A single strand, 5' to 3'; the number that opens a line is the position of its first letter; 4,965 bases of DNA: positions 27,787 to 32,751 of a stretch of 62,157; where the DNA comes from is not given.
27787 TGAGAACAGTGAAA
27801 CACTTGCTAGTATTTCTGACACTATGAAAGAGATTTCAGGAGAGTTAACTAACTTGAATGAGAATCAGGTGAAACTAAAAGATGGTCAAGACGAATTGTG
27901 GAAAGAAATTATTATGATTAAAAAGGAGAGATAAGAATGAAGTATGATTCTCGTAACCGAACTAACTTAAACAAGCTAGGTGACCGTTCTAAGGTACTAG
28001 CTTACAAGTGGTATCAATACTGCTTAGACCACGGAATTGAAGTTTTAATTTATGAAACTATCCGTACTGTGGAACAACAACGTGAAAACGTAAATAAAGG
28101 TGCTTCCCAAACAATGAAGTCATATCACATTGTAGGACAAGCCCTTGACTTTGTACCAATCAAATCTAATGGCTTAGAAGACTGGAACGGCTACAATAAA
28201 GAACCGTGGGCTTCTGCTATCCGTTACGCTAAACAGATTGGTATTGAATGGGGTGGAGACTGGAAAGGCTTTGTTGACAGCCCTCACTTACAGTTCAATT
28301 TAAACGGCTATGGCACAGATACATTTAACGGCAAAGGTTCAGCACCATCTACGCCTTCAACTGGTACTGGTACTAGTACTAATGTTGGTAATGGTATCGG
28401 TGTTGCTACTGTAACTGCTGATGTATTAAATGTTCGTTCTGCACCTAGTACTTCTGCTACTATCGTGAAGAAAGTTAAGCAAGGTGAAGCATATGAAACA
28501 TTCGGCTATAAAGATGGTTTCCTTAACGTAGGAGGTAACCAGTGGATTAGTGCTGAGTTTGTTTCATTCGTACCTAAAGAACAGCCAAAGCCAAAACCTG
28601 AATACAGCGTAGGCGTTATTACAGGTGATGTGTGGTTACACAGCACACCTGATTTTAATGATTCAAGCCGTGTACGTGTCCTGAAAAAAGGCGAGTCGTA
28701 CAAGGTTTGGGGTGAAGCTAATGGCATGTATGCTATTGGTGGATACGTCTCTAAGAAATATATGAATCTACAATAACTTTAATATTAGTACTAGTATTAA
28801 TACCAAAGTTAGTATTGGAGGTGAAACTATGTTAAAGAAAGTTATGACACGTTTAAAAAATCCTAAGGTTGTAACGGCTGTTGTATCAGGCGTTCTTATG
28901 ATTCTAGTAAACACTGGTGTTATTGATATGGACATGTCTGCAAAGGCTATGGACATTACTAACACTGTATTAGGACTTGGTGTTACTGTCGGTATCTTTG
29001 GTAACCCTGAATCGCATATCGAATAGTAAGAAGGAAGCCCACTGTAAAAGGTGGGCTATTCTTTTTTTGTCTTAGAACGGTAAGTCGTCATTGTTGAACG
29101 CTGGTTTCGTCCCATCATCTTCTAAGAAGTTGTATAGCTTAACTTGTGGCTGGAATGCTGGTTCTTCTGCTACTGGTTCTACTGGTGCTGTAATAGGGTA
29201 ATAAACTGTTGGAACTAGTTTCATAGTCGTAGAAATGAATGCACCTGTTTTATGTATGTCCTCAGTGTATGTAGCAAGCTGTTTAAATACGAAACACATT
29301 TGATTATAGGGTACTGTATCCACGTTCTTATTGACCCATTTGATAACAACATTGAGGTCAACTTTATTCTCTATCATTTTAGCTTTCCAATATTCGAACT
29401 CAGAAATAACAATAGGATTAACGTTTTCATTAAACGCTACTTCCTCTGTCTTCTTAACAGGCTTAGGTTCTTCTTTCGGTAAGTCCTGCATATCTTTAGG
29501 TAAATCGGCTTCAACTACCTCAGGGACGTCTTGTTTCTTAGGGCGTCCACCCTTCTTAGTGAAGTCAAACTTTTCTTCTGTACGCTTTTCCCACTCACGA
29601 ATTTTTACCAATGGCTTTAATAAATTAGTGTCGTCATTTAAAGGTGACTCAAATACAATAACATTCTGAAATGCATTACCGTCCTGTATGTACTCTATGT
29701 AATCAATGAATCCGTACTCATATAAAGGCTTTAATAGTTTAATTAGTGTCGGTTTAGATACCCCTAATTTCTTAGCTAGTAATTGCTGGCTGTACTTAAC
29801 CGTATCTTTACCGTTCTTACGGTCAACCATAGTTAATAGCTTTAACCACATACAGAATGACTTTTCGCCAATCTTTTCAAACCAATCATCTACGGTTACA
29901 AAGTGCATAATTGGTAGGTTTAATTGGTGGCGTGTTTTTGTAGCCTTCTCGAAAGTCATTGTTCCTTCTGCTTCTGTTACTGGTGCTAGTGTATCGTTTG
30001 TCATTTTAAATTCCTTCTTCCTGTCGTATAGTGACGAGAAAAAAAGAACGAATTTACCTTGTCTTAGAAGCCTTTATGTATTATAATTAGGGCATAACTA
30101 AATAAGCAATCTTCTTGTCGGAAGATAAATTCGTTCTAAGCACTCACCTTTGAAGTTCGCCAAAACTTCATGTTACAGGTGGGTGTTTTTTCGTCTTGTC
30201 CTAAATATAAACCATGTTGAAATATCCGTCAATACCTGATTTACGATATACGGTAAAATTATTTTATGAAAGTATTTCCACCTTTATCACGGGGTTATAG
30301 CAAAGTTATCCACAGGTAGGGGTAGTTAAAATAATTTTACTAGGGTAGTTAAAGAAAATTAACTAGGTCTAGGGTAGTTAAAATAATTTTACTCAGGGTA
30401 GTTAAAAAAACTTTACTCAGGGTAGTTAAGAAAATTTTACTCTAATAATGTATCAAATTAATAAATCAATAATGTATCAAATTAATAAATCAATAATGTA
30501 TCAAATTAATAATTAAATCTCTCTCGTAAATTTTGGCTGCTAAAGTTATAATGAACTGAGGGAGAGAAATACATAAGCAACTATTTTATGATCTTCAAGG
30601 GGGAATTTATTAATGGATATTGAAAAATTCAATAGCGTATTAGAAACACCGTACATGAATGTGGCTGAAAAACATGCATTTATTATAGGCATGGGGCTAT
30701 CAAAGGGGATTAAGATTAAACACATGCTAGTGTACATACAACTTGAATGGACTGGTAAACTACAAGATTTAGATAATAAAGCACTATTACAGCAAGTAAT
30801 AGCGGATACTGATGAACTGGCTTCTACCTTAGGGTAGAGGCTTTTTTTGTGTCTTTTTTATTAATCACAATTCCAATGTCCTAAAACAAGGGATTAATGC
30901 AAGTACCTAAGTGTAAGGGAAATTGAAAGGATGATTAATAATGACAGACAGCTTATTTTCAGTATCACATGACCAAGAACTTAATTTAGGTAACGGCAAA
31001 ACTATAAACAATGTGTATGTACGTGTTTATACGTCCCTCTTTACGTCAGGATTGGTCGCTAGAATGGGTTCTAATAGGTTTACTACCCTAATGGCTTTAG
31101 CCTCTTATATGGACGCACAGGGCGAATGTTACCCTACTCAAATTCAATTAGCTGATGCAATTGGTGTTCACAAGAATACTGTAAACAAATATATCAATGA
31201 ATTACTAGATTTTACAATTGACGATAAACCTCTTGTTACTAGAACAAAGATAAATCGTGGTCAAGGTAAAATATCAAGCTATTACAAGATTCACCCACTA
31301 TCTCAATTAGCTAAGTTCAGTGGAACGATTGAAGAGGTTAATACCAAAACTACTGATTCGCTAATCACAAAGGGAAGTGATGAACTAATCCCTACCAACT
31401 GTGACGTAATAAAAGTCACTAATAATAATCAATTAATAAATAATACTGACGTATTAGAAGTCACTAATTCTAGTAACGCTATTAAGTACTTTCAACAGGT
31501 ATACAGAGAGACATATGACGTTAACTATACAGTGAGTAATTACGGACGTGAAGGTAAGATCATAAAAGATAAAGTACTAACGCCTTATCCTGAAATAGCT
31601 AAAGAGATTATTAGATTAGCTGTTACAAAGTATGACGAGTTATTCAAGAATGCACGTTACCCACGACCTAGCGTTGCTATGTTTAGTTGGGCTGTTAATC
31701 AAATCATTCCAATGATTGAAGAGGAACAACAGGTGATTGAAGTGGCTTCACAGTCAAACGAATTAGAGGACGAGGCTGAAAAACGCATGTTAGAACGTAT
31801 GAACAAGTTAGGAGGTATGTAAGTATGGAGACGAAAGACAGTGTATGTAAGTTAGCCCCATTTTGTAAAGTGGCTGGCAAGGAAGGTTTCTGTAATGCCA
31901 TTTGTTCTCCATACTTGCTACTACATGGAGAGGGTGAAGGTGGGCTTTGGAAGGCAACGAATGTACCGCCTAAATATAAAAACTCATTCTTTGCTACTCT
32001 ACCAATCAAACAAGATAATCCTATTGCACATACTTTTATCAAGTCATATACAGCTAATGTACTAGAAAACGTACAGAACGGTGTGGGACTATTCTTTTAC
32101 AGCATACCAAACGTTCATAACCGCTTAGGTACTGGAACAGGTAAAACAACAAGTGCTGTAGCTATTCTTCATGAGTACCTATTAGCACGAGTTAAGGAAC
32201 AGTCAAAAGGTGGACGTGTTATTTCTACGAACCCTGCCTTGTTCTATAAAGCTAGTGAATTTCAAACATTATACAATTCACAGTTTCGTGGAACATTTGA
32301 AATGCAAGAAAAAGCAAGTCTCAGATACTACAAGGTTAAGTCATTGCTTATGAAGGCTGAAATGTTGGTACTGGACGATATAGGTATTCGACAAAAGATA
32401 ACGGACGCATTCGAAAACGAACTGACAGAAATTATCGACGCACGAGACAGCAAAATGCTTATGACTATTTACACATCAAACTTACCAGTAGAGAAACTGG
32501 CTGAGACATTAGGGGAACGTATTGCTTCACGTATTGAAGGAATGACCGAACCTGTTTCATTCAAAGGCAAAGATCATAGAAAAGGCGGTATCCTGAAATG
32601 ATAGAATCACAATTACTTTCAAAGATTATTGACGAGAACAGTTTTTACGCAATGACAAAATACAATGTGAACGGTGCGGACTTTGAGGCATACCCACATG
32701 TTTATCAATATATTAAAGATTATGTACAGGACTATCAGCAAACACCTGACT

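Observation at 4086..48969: Eleven copies of a phage-specific bipartite promoter with invariant geometry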

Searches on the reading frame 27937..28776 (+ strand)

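Call 13: search_protein_families(library=phrogs, proteins=[window:27937-28776:+], max_evalue=0.001)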
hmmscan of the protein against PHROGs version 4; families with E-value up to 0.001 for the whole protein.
window:27937-28776:+ (279 aa): 9 families
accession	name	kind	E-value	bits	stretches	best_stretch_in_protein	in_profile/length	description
phrog_5115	-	moron, auxiliary metabolic gene and host takeover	6.3e-42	144.8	1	3-146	5-149/283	ferredoxin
phrog_6523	-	lysis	3.9e-34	119.6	1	5-261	8-254/255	endolysin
phrog_465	-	lysis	1.5e-32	114.1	1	9-204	48-244/292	endolysin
phrog_2649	-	lysis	1.5e-26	94.8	1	3-185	3-183/261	endolysin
phrog_1794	-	lysis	1.4e-18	68.5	1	106-216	237-334/336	amidase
phrog_16339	-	unknown function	3.5e-13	50.7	1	135-207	49-119/206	-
phrog_2338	-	lysis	2.5e-12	47.8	1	133-218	180-268/346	endolysin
phrog_1768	-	lysis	3e-10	39.4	1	22-128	939-1046/1577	endolysin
phrog_15351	-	lysis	4.9e-08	33.6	1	60-119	76-135/289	endolysin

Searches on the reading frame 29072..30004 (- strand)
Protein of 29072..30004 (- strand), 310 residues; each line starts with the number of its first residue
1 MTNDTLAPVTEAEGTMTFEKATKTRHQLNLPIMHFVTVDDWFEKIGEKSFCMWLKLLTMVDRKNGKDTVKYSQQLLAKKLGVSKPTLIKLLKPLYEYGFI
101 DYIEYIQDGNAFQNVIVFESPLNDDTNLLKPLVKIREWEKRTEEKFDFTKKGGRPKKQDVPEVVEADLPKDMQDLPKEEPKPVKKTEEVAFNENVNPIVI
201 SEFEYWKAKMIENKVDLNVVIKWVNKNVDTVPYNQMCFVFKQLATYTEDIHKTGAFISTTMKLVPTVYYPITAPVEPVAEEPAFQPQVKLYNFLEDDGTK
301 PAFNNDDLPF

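Call 14: search_protein_families(library=phrogs, proteins=[window:29072-30004:-], max_evalue=0.001)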
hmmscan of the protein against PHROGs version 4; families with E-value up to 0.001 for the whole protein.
window:29072-30004:- (310 aa): 2 families
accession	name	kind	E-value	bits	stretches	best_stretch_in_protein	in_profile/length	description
phrog_23353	-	unknown function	2.5e-37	129.8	1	15-189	10-196/353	-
phrog_186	-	DNA, RNA and nucleotide metabolism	5.2e-09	37.2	1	39-228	32-181/308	DnaD-like helicase loader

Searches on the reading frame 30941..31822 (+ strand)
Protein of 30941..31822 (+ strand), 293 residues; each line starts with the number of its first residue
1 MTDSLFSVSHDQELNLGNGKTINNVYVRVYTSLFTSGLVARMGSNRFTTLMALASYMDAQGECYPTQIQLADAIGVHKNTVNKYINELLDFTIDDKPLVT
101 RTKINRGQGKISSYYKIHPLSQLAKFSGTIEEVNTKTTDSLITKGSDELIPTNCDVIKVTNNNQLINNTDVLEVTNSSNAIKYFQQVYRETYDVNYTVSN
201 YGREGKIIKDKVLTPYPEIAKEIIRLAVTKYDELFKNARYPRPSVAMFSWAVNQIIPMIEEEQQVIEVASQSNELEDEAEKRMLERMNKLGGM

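Call 7: search_protein_families(library=pfam, proteins=[window:30941-31822:+], max_evalue=0.01)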
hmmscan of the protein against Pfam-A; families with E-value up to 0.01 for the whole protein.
window:30941-31822:+ (293 aa): 3 families
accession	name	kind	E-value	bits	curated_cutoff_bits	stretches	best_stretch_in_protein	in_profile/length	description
PF13730.12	HTH_36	-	7.9e-10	38.8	25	1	45-88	6-49/55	Helix-turn-helix domain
PF01381.28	HTH_3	-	0.0017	18.8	23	1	66-86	11-31/55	Helix-turn-helix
PF21984.2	DnaD_N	-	0.0026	18.3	27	1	47-122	19-88/101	DnaD N-terminal domain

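Call 8: search_protein_families(library=phrogs, proteins=[window:30941-31822:+], max_evalue=0.001)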
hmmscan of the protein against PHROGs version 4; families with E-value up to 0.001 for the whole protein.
window:30941-31822:+ (293 aa): 13 families
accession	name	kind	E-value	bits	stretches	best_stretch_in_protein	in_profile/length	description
phrog_12720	-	DNA, RNA and nucleotide metabolism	4.8e-28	98.5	1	19-128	5-114/117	DNA binding protein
phrog_186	-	DNA, RNA and nucleotide metabolism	2e-08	35.3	1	23-188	19-181/308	DnaD-like helicase loader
phrog_270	-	DNA, RNA and nucleotide metabolism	3.1e-08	34.4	1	39-159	42-152/383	replication initiation protein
phrog_15053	-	unknown function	2e-06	28.2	1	45-89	47-92/343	-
phrog_428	-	DNA, RNA and nucleotide metabolism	4.4e-06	27.1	1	52-195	112-224/455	replication initiation protein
phrog_678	-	DNA, RNA and nucleotide metabolism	6.5e-06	26.9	1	50-176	77-196/346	replication initiation O-like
phrog_19658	-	DNA, RNA and nucleotide metabolism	1.2e-05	26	1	45-182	20-156/283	replication initiation protein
phrog_391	-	DNA, RNA and nucleotide metabolism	2e-05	25.4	1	40-127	13-98/298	replication initiation O-like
phrog_8540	-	DNA, RNA and nucleotide metabolism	0.00015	23.1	1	49-144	22-111/196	replication initiation O-like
phrog_6643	-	DNA, RNA and nucleotide metabolism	0.00026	21.5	1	48-118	21-86/313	replication initiation protein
phrog_1032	-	DNA, RNA and nucleotide metabolism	0.00044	21.3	1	44-90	17-63/281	replication initiation protein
phrog_1835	-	DNA, RNA and nucleotide metabolism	0.00073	20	0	24-171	30-168/301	HTH DNA binding protein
phrog_345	-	DNA, RNA and nucleotide metabolism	0.00094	20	0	19-93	20-96/297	replication initiation O-like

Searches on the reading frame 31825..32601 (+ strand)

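Call 14: search_protein_families(library=phrogs, proteins=[window:31825-32601:+], max_evalue=0.001)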
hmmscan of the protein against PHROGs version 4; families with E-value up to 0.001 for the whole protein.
window:31825-32601:+ (258 aa): 4 families
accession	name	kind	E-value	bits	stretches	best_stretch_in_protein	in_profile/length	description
phrog_50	-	DNA, RNA and nucleotide metabolism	3.3e-38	133.1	1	37-254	320-512/570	DnaC-like helicase loader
phrog_3277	-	DNA, RNA and nucleotide metabolism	8.8e-20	72.2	1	103-253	19-154/168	DnaC-like helicase loader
phrog_26922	-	DNA, RNA and nucleotide metabolism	4.7e-10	40.9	1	176-243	10-76/92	DnaC-like helicase loader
phrog_15321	-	unknown function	0.00033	21.8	1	173-253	3-89/93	-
